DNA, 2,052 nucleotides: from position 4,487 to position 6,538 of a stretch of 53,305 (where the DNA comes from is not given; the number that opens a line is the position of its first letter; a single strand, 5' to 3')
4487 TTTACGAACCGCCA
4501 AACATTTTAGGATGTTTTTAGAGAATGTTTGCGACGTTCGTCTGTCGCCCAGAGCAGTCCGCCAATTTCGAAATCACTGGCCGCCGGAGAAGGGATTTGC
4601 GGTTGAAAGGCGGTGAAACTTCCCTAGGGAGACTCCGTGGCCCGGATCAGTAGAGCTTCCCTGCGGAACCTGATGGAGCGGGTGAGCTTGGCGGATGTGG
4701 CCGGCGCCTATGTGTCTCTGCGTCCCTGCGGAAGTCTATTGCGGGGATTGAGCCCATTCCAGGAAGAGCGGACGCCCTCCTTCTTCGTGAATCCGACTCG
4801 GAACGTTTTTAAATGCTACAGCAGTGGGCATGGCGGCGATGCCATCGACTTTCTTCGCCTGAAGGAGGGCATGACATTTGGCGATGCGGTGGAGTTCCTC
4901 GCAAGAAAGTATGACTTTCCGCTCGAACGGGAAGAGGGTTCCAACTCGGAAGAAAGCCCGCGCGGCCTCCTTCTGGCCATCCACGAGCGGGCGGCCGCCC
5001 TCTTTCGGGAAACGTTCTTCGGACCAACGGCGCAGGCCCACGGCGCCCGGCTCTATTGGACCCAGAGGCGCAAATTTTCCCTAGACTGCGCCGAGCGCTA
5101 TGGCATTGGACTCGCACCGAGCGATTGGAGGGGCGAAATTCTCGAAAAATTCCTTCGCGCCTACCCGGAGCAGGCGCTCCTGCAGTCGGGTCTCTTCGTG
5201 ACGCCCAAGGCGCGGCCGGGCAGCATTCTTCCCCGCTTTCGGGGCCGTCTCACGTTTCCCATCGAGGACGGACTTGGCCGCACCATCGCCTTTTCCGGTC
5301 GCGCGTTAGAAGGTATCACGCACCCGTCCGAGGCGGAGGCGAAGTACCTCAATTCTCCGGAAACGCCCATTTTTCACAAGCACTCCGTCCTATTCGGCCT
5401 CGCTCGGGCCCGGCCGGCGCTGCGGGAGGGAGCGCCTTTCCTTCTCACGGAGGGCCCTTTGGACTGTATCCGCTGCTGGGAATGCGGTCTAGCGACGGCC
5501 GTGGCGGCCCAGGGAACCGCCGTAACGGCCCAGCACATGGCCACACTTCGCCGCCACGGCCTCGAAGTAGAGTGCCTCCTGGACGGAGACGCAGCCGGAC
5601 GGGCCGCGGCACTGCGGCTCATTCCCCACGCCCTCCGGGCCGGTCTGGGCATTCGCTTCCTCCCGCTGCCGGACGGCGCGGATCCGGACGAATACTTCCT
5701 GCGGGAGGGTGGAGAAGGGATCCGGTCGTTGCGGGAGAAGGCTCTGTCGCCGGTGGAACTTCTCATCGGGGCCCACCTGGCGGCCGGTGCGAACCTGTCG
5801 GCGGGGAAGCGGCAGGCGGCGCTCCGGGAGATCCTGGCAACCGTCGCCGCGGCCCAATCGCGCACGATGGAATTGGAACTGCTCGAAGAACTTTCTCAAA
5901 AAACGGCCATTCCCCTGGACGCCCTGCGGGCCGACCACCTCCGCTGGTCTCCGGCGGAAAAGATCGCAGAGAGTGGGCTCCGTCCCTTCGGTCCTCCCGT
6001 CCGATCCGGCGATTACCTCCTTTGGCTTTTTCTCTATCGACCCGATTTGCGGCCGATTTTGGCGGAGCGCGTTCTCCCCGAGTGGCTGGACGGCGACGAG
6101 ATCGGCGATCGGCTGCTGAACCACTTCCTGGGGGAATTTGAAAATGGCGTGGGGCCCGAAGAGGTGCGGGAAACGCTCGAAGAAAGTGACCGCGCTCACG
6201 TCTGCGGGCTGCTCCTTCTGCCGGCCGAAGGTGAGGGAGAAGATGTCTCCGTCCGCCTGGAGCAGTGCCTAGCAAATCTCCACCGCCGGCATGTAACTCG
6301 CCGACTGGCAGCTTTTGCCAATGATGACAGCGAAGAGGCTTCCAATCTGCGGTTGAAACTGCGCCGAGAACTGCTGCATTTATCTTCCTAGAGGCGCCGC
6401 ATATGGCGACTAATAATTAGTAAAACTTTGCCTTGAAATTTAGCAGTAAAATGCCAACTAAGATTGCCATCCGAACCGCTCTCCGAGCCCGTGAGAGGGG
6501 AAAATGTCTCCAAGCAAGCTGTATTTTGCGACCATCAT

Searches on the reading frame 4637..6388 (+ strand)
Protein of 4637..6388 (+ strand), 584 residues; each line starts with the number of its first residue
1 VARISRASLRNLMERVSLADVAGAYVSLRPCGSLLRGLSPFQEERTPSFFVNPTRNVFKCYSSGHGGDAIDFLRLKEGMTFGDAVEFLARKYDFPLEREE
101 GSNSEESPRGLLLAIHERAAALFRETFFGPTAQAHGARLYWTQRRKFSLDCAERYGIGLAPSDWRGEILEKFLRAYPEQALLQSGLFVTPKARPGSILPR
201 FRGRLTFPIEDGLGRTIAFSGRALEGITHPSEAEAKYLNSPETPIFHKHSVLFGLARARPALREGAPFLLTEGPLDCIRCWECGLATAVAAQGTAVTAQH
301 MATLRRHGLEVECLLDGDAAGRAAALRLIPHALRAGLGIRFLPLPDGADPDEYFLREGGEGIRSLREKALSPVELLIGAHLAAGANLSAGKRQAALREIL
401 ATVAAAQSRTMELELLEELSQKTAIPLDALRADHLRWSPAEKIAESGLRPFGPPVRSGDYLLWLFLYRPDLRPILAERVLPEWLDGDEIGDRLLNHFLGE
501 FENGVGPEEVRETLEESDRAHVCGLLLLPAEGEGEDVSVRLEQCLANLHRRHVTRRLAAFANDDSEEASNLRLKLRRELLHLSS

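Call 11: search_protein_families(library=pfam, proteins=[window:4637-6388:+], max_evalue=0.001)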
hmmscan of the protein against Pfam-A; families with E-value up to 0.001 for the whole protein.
window:4637-6388:+ (584 aa): 6 families
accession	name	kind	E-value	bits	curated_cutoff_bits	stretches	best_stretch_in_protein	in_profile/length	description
PF08275.17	DNAG_N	-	1.5e-26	93.4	26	1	135-258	12-127/128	DNA primase catalytic core, N-terminal domain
PF01807.25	Zn_ribbon_DnaG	-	3e-21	75.5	24.9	1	6-99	3-96/98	CHC2 zinc finger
PF13155.12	Toprim_2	-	1.2e-13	51.7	22.1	1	270-353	2-87/88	Toprim-like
PF13662.12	Toprim_4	-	6.8e-09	36.3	25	1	269-342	4-84/85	Toprim domain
PF13362.12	Toprim_3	-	7.6e-06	26.7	27.2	1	298-358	29-93/95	Toprim domain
PF01751.28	Toprim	-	9.4e-05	23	23.1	1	270-341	4-93/96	Toprim domain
